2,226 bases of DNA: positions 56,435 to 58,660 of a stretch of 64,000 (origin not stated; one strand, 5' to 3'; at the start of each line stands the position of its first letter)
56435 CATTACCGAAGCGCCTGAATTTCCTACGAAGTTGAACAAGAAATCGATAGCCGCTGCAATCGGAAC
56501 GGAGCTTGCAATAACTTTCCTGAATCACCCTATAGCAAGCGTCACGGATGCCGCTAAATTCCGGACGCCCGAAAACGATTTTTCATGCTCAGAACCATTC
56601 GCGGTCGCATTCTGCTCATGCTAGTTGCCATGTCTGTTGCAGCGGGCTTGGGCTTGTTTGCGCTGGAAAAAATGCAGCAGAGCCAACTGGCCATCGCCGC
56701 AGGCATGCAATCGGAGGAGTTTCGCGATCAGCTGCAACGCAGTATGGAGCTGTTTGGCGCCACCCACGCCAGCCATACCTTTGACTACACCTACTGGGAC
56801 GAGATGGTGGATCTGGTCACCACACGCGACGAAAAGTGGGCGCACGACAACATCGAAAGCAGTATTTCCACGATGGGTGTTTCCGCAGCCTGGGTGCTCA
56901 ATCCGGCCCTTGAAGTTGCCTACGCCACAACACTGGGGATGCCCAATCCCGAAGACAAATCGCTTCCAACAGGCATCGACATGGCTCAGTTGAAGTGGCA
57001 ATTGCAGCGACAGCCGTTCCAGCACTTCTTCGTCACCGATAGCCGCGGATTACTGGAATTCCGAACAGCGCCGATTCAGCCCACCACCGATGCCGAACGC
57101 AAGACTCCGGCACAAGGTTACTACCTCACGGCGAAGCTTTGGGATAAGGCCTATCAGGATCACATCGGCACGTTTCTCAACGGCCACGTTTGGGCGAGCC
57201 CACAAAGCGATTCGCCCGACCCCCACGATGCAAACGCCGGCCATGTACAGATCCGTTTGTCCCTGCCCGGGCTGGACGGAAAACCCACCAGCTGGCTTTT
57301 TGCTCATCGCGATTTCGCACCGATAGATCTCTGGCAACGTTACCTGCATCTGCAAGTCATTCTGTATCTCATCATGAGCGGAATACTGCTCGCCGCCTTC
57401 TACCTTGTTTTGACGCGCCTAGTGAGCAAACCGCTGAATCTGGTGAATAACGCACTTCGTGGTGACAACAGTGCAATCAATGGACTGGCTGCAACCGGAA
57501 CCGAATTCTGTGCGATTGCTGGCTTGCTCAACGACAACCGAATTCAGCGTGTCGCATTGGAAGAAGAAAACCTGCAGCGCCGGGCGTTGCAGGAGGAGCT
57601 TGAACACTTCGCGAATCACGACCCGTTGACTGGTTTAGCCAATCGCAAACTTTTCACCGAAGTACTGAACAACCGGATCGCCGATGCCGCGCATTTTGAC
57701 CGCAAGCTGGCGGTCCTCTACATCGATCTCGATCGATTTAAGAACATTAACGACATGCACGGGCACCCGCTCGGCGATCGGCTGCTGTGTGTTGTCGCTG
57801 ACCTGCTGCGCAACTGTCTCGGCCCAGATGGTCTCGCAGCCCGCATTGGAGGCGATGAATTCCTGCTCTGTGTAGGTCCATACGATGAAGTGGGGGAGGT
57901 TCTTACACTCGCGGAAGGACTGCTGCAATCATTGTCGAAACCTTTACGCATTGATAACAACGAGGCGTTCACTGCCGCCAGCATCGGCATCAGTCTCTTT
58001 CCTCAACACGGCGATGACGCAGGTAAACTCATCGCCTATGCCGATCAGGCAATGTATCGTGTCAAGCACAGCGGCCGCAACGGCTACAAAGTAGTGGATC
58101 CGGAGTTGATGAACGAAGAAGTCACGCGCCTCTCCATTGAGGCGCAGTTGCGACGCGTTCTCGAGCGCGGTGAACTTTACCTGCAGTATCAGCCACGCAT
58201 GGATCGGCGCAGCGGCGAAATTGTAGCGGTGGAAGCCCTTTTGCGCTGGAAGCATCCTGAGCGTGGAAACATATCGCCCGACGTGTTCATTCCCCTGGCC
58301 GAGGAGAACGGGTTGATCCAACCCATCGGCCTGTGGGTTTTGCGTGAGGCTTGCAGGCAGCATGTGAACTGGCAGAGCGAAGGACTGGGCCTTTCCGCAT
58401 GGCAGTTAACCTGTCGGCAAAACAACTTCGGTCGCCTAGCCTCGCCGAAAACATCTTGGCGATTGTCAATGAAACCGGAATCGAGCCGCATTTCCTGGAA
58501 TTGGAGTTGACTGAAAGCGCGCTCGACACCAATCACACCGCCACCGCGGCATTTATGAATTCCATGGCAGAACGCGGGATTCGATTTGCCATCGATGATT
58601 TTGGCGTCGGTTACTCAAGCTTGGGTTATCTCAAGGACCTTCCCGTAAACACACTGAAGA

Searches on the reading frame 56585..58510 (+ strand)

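Call 55: search_protein_families(library=pfam, proteins=[window:56585-58510:+], max_evalue=0.00001)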
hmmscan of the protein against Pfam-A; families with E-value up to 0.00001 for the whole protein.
window:56585-58510:+ (641 aa): 3 families
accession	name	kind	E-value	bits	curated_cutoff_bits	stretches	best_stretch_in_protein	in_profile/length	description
PF00990.26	GGDEF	-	6e-43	146.8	23.8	1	343-499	1-160/161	Diguanylate cyclase, GGDEF domain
PF00563.25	EAL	-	1.9e-23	83.5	31.3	1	520-600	2-81/236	EAL domain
PF05228.19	CHASE4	-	4.2e-12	46.8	26.2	1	62-196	10-131/140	CHASE4 domain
